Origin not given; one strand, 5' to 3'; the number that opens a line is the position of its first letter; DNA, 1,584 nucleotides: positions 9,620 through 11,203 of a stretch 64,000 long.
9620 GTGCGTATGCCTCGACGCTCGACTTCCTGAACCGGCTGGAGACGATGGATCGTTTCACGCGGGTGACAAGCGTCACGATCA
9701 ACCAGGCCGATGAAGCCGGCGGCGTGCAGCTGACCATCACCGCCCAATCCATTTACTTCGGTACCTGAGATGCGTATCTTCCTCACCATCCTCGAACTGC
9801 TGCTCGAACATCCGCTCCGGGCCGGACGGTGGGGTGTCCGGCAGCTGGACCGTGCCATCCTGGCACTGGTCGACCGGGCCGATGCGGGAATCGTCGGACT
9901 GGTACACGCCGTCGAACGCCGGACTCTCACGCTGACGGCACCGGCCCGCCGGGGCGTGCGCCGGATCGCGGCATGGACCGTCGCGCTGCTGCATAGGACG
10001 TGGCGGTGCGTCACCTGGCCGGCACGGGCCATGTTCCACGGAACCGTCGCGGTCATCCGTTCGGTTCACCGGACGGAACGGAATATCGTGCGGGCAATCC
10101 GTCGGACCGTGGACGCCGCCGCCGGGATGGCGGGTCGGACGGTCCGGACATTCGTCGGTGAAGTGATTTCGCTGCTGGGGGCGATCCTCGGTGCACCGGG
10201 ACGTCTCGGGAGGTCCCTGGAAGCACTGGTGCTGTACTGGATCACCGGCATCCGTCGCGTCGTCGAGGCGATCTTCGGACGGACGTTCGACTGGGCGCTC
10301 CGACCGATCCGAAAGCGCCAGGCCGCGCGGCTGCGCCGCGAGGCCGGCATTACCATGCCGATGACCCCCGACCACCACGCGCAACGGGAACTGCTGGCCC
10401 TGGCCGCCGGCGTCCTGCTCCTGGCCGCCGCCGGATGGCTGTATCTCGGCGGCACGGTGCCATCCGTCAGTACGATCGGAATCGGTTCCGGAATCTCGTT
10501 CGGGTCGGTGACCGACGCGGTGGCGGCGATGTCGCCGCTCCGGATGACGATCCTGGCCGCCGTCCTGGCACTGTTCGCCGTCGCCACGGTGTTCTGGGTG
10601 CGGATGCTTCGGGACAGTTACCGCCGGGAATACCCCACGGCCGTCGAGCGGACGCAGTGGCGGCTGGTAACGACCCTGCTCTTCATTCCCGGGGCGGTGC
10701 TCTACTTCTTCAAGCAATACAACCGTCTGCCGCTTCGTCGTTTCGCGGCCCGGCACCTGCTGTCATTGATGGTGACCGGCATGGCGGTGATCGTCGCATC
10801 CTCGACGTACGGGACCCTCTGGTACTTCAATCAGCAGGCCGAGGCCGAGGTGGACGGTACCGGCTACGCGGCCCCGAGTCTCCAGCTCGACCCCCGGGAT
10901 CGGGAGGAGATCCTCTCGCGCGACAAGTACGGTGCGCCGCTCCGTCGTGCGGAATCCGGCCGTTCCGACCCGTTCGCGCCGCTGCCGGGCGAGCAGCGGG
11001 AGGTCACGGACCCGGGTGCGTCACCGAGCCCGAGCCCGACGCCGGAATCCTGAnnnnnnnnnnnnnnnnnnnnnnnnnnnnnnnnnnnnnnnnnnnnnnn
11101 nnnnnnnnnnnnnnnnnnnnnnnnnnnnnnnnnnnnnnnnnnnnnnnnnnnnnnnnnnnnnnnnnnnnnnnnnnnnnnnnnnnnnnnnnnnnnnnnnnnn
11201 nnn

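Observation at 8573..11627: Orphan PilN/PilO-like pair fused to an Arg-rich polytopic membrane protein gene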

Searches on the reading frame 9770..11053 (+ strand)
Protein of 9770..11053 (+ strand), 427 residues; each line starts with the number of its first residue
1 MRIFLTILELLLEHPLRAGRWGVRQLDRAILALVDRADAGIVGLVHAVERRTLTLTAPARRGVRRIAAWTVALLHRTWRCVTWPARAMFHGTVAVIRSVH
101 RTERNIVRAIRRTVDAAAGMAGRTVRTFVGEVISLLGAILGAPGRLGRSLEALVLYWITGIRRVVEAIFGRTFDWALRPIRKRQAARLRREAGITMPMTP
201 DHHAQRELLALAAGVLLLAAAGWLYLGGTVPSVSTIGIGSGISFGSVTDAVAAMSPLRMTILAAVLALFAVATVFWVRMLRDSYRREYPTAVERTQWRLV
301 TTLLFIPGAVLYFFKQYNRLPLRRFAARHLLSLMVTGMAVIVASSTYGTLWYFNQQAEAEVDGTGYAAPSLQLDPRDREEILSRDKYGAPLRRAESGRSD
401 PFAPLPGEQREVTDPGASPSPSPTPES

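Call 3: search_protein_families(library=pfam, proteins=[window:9770-11053:+], max_evalue=1)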
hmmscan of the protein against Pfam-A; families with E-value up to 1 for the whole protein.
window:9770-11053:+ (427 aa): 1 family
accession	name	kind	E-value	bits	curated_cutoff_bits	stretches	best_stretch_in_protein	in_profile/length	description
PF00916.26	Sulfate_transp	-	0.078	12.2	23.2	1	241-350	48-134/380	Sulfate permease family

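Call 4: search_protein_families(library=ncbifam, proteins=[window:9770-11053:+], max_evalue=1)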
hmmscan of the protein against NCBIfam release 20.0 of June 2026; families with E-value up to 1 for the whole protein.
window:9770-11053:+ (427 aa): 2 families
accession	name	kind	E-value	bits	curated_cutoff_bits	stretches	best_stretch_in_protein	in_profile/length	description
NF005266.0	PRK06770.1-2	equivalog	0.11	12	396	1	334-369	10-44/201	hypothetical protein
TIGR04361.1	TrbK_Ti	equivalog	0.4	11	50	0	258-279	2-26/64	entry exclusion protein TrbK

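Call 6: find_homologous_proteins(query=window:9770-11050:+, max_evalue=0.001)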
Query window:9770-11050:+ (427 aa): 12 proteins with E <= 0.001 among 8000 candidates.
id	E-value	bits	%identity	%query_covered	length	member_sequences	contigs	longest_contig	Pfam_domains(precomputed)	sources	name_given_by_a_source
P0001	1.2e-274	929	100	100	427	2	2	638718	-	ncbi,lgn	ncbi:MAG: hypothetical protein WD603_03410 [Patescibacteria group bacterium]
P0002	4.1e-197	673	75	94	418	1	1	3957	-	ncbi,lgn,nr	ncbi:MAG: hypothetical protein M3N59_02695 [bacterium]|nr:hypothetical protein [bacterium]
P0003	3.5e-145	502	60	96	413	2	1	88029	-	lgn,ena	-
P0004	3.9e-113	397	49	95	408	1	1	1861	-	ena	-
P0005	1.1e-108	382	51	90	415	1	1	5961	-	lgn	-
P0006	2.0e-108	381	50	91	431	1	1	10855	-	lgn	-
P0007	3.3e-106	374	49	91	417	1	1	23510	-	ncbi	ncbi:MAG: hypothetical protein WD926_01065 [Patescibacteria group bacterium]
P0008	3.3e-99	351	48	90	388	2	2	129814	-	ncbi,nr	ncbi:MAG: hypothetical protein Q8Q11_00815 [bacterium]|nr:hypothetical protein [bacterium] MDZ424829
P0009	2.3e-94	335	48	89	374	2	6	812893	-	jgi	jgi:hypothetical protein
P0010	9.0e-94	333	47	90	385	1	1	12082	-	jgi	jgi:hypothetical protein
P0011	1.5e-58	217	38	72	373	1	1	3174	-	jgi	jgi:hypothetical protein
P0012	5.6e-58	215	37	78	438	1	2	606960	-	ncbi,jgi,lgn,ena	-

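Call 11: find_related_loci(query=A1, collection=genome_contigs, flank=7000)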
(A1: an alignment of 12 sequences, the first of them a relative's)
Query A1 (427 aa) in genome_contigs; peptide patterns used: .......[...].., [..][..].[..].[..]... (x = any residue, [..] = any of these).
156 stretches matched a pattern; 7 encode a relative of the query (tblastn E <= 1e-3); 7 distinct loci.
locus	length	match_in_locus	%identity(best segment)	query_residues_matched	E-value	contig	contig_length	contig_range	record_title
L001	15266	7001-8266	94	1-422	0e+0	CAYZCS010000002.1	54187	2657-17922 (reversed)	MAG TPA_asm: uncultured Candidatus Saccharibacteria bacterium isolate SRP284430_co1_211 genome assembly, contig: NODE_19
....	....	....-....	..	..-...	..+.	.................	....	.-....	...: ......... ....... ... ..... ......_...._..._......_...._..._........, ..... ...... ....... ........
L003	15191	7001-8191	59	1-411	4e-137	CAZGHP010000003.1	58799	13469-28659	MAG TPA_asm: uncultured Candidatus Saccharibacteria bacterium isolate SRP136066_co1_225 genome assembly, contig: NODE_32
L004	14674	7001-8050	48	27-411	2e-95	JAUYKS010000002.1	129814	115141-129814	MAG: bacterium isolate C24_metabat.bin.208 C24_k141_715722, whole genome shotgun sequence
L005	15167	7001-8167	49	20-409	3e-93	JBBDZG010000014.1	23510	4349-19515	MAG: Patescibacteria group bacterium isolate LejiaD_65_15 Lejia_D_3523_length_23510_cov_9, whole genome shotgun sequence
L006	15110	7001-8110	47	17-409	3e-78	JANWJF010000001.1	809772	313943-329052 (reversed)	MAG: Candidatus Saccharimonadia bacterium isolate CRAIB_MAG60 c_000000093432, whole genome shotgun sequence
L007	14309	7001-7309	30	286-407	1e-5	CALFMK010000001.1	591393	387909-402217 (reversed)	MAG TPA_asm: uncultured bacterium isolate SRR6231188_bin.80_CONCOCT_v1.1_MAG genome assembly, contig: ERZ650241.1, whole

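Call 14: search_protein_families(library=pfam, proteins=[L007:7013-7324:+], max_evalue=10)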
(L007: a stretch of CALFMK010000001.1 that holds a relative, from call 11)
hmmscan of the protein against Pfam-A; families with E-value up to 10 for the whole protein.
L007:7013-7324:+ (103 aa): 1 family
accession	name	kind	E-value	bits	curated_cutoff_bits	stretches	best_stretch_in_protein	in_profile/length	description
PF05155.20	G2P_X_C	-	0.28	12.2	25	1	44-93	32-81/88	Replication-associated protein G2P C-terminal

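Call 19: find_encoding_contigs(protein=P0012, flank=7000, max_places=2)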
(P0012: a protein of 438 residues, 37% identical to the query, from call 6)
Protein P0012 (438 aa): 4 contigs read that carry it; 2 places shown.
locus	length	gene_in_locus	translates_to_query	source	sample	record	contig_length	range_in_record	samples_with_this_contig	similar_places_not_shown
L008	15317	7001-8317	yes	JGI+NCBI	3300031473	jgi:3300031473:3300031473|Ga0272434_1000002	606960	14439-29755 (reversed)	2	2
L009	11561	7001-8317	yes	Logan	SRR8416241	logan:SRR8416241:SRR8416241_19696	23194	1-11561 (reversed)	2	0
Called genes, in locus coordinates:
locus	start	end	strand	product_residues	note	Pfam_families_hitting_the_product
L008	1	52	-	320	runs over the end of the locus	PF03703:bPH_2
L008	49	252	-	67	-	-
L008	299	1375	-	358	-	PF05496:RuvB_N, PF00004:AAA, PF07728:AAA_5, PF17864:AAA_lid_4, PF05491:WHD_RuvB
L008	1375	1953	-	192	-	PF01330:RuvA_N, PF00633:HHH (faint), PF14520:HHH_5, PF07499:RuvA_C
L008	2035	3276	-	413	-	PF21269:TreT_GT1, PF00534:Glycos_transf_1, PF13692:Glyco_trans_1_4, PF20706:GT4-conflict (weak)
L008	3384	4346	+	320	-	PF01087:GalP_UDP_transf, PF01230:HIT (faint), PF16285:DUF4931_N (weak), PF16268:DUF4921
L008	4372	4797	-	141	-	PF02075:RuvC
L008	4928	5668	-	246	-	PF20772:TACO1_YebC_N, PF01709:Transcrip_reg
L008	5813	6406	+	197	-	PF05137:PilN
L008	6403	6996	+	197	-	PF04350:PilO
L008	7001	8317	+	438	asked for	-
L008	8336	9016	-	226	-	-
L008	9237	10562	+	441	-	PF01551:Peptidase_M23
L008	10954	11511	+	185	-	-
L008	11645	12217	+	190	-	PF06821:Ser_hydrolase, PF00561:Abhydrolase_1 (faint)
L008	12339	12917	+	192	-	-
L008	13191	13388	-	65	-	-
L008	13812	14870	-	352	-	PF13581:HATPase_c_2 (weak), PF02518:HATPase_c (weak), PF14213:DUF4325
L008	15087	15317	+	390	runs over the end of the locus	PF01232:Mannitol_dh, PF08125:Mannitol_dh_C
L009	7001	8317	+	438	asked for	-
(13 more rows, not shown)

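Call 20: find_encoding_contigs(protein=P0011, flank=7000, max_places=2)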
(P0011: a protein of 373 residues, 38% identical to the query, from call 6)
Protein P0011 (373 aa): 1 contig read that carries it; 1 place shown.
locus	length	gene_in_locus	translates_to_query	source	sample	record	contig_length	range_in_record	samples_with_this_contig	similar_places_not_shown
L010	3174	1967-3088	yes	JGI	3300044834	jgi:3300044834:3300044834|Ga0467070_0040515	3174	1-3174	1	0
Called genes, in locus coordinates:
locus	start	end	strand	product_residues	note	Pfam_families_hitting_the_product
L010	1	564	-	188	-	?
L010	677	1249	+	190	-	PF05137:PilN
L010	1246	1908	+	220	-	PF04350:PilO (weak)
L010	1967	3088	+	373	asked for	-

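Call 23: search_protein_representatives(alignment_id=A1)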
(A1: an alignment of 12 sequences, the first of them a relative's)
Query: 12 sequences, 413 profile positions. Proteins with E-value up to 0.001 (for the whole library): 56; up to 1e-10: 19; up to 1e-30: 19. The best 56 are listed.
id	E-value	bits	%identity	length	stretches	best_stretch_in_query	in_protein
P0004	5.8e-190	648.2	-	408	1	1-411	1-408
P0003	3.1e-181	619.5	-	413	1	4-413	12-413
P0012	6.0e-136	470.3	-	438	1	16-411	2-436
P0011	5.8e-131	453.8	-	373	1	86-412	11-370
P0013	2.6e-101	356.2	-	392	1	56-412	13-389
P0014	2.9e-100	352.7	-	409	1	64-409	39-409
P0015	1.1e-99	350.8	-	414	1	61-412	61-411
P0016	2.4e-99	349.7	-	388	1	61-413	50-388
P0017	7.8e-99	348.0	-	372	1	62-412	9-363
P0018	3.7e-98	345.8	-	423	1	11-412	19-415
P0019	2.8e-95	336.3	-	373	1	116-411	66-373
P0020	4.4e-95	335.7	-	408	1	53-412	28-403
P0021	1.4e-94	334.0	-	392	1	83-412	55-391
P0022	5.8e-94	332.0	-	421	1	29-412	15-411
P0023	1.7e-92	327.2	-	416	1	8-412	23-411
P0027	9.8e-78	278.5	-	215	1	229-412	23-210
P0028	1.5e-07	47.4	-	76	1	240-304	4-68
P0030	4.1e-06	42.6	-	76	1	240-306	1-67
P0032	1.3e-05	41.0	-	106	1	224-300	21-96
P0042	8.5e-05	38.3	-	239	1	197-300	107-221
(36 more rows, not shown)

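Call 27: search_protein_families(library=pfam, proteins=[P0028, P0030, P0032, P0042, P0027], max_evalue=10)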
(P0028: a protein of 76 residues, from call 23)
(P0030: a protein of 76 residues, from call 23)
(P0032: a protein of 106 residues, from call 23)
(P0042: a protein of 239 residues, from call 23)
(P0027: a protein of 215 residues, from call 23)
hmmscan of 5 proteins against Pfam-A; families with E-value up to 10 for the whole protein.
P0028 (76 aa): 12 families
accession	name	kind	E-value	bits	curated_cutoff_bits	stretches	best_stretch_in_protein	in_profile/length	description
PF13396.11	PLDc_N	-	1.1e-10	41.7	23.3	1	24-64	1-39/42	Phospholipase_D-nuclease N-terminal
PF03006.26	HlyIII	-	0.018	15.1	26.2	1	16-70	143-200/224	Haemolysin-III related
PF20176.3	DUF6541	-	0.022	13.5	29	1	12-65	288-341/646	Family of unknown function (DUF6541)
PF10066.14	DUF2304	-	0.071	13.8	25.5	1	18-56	5-43/106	Uncharacterized conserved protein (DUF2304)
PF01944.22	SpoIIM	-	0.1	13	26.9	1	6-61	102-157/163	Stage II sporulation protein M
PF17523.7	MPS-4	-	0.13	12.9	25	1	9-37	46-74/78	MinK-related peptide, potassium channel accessory sub-unit protein 4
PF25810.1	TMEM218_N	-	0.14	12.6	27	1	22-64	15-56/60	Transmembrane protein 218, N-terminal domain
PF01616.22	Orbi_NS3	-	0.3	11.1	27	1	10-72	81-144/179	Orbivirus NS3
PF12725.13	DUF3810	-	0.54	10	28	1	5-67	23-83/311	Protein of unknown function (DUF3810)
PF01127.27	Sdh_cyt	-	0.6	10.7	25.8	1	11-65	26-82/122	Succinate dehydrogenase/Fumarate reductase transmembrane subunit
PF14155.11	DUF4307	-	5.9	7.2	27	1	10-41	4-35/111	Domain of unknown function (DUF4307)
PF15013.11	CCSMST1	-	8.7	7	26.1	1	37-65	19-48/74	CCSMST1 family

P0030 (76 aa): 4 families
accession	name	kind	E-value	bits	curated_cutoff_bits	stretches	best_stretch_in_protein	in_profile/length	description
PF13396.11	PLDc_N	-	4.2e-09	36.7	23.3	1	21-62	1-40/42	Phospholipase_D-nuclease N-terminal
PF19762.4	DUF6249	-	0.027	14.9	33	1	7-63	59-103/104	Domain of unknown function (DUF6249)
PF19865.4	DUF6338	-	0.1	12.6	26.5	1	10-69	45-112/205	Family of unknown function (DUF6338)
PF15190.11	TMEM251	-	0.16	12.5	27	1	41-65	6-30/131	Transmembrane protein 251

P0032 (106 aa): 19 families
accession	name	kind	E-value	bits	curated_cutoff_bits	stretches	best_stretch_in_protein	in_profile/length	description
PF13396.11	PLDc_N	-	2.6e-10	40.5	23.3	1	56-97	1-40/42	Phospholipase_D-nuclease N-terminal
PF19529.4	DUF6057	-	0.0013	18.2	29.8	1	8-97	126-208/569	Family of unknown function (DUF6057)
PF07331.16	TctB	-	0.031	14.9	29.1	1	7-99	38-133/137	Tripartite tricarboxylate transporter TctB family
PF05656.20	DUF805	-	0.052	14.4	25.7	1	12-100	22-99/111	Protein of unknown function (DUF805)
PF19217.5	CoV_NSP4_N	-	0.052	13.2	25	1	36-95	248-307/353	Coronavirus replicase NSP4, N-terminal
PF24003.1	DUF7319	-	0.085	12.7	27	1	21-97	101-168/205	Domain of unknown function (DUF7319)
PF03006.26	HlyIII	-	0.22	11.6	26.2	1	40-96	135-191/224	Haemolysin-III related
PF10624.15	TraS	-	0.37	10.9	27.4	1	29-96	16-83/157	Plasmid conjugative transfer entry exclusion protein TraS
PF01616.22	Orbi_NS3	-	0.41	10.6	27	1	33-81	72-120/179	Orbivirus NS3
PF22004.1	SPAR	-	0.54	10.5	27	1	48-73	4-29/75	Small regulatory polypeptide of amino acid response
PF14283.11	CD1107-like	-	0.55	10.6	26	1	72-100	126-154/158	Mobile element protein CD1107-like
PF06024.17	Orf78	-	1.1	10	29.4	2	33-69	55-91/101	Orf78 (ac78)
PF00599.22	Flu_M2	-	1.9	9.1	25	1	43-71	26-56/97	Influenza Matrix protein (M2)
PF20136.4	DUF6526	-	2.1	8.8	23.7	1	42-96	12-67/145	Family of unknown function (DUF6526)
PF03839.21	Sec62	-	2.3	8.4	27.8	1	33-67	130-164/191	Translocation protein Sec62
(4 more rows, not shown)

P0042 (239 aa): 12 families
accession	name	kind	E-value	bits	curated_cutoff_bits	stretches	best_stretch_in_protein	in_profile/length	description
PF13396.11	PLDc_N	-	1.2e-11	44.8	23.3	1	184-224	1-42/42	Phospholipase_D-nuclease N-terminal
PF04932.20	Wzy_C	-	0.0039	17.4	31.7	1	156-231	6-69/149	O-Antigen ligase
PF20556.3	DUF6768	-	0.027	14.6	27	1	147-222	19-95/123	Family of unknown function (DUF6768)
PF07432.18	Hc1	-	0.037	14.3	23.5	1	47-68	8-29/57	Histone H1-like protein Hc1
PF14357.11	DUF4404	-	0.054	14.6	27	1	38-71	14-47/83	Domain of unknown function (DUF4404)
PF05656.20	DUF805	-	0.064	14.2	25.7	1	166-221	41-95/111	Protein of unknown function (DUF805)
PF22486.2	MATH_2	-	0.14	12.8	32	1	95-130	2-40/136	MATH domain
PF06903.17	VirK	-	0.17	12.5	23.7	1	54-136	5-83/98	VirK protein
PF14110.11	DUF4282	-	0.61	11.2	27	1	169-224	18-65/86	Domain of unknown function (DUF4282)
PF07332.16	Phage_holin_3_6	-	0.83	10.2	28.4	1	165-229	35-96/116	Putative Actinobacterial Holin-X, holin superfamily III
PF18893.5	DUF5652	-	1.5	9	23.4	1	171-226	12-66/71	Family of unknown function (DUF5652)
PF13106.11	DUF3961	-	2.2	8.5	25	1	15-31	17-33/39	Domain of unknown function (DUF3961)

P0027 (215 aa): 6 families
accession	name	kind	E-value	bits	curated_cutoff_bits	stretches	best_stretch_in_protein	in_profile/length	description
PF13396.11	PLDc_N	-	0.0049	17.3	23.3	1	51-94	2-39/42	Phospholipase_D-nuclease N-terminal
PF00916.26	Sulfate_transp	-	0.0093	15.2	23.2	1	52-140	74-144/380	Sulfate permease family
PF07895.16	DUF1673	-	0.014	15.7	30.4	1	40-136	83-183/204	Protein of unknown function (DUF1673)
PF07156.20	Prenylcys_lyase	-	0.19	11.1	27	1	53-94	25-68/363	Prenylcysteine lyase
PF10864.13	DUF2663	-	0.3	11.9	25.2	1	65-138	9-79/127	Protein of unknown function (DUF2663)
PF08019.17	EptA_B_N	-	0.31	11.3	22.3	1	68-136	59-127/152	Phosphoethanolamine transferase EptA/EptB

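Call 31: find_homologous_proteins(query=L007:7013-7321:+, max_evalue=0.01)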
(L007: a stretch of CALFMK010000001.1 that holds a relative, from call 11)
Query L007:7013-7321:+ (103 aa): 36 proteins with E <= 0.01 among 44 candidates.
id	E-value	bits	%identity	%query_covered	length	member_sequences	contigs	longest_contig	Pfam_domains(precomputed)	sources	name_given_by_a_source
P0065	1.0e-57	210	98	100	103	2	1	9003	-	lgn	-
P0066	1.7e-49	184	85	100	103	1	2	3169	-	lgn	-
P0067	2.0e-48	180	85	100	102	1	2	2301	-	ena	-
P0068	1.7e-47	177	87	100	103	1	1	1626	-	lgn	-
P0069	1.8e-42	161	81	99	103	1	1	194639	-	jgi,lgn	jgi:hypothetical protein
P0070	2.3e-40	155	75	100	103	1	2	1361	-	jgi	jgi:hypothetical protein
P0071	7.6e-40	153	74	100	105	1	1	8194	-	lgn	-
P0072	9.7e-40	153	74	100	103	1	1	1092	-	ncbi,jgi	jgi:hypothetical protein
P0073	2.8e-37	145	71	98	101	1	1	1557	-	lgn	-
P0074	6.0e-37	144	72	97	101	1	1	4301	-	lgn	-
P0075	2.1e-36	142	67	100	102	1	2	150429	-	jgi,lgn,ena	-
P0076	2.2e-34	135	66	97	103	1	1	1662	-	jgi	jgi:hypothetical protein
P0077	2.9e-34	135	66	97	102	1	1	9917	-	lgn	-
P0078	4.0e-34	135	63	100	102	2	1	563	-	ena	-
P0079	6.8e-34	134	65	100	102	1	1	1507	-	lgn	-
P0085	1.5e-32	130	66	97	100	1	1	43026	-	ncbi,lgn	-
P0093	2.3e-31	126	61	100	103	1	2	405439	-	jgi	-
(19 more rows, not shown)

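Call 40: predict_structure(alignment_id=A2)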
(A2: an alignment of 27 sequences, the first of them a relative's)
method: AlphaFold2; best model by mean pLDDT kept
length: 427 residues; sequences in the alignment: 27
mean_pLDDT: 65.2   pTM: 0.34
mean pLDDT of the five models: 65.2, 64.8, 60.9, 60.8, 55.6
residues with pLDDT >= 90: 16; 70-90: 147; 50-70: 198; < 50: 66
segments of 3 or more residues with pLDDT < 50: 91-93, 95-105, 117-122, 140-143, 194-201, 235-238, 406-420
pLDDT, mean of each block of 10 residues (from residue 1): 73 69 72 67 69 66 76 76 59 45 48 50 54 51 50 69 72 70 69 48 56 66 62 50 72 78 79 87 92 91 86 75 65 67 66 70 55 68 63 51 51 45 51
secondary structure, 60 per line:
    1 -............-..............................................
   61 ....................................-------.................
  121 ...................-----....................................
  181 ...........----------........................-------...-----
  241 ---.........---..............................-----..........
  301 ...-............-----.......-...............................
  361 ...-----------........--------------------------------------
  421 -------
elements in order: H2-13 H15-96 H104-139 H145-191 H202-225 H244-252 H256-285 H291-303 H305-316 H322-328 H330-363 H375-382

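Call 50: find_encoding_contigs(protein=P0093, flank=5000, max_places=1)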
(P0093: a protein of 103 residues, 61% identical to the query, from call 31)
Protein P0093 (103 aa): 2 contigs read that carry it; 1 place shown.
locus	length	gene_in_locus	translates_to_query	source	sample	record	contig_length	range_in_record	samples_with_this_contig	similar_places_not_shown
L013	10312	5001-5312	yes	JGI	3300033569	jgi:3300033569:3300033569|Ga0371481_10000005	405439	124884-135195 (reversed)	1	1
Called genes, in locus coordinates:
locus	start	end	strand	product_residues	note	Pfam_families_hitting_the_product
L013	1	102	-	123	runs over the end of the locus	-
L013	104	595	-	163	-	-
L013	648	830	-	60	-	-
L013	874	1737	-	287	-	-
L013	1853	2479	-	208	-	-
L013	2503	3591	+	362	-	PF11104:PilM_2, PF14450:FtsA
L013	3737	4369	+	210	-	-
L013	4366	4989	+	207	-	-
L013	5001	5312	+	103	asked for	-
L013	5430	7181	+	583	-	PF05157:MshEN, PF00437:T2SSE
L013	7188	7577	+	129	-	PF00072:Response_reg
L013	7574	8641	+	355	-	PF00437:T2SSE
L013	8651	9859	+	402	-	PF28597:T2SSF_N, PF00482:T2SSF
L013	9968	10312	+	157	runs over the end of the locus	PF07963:N_methyl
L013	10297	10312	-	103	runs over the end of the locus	-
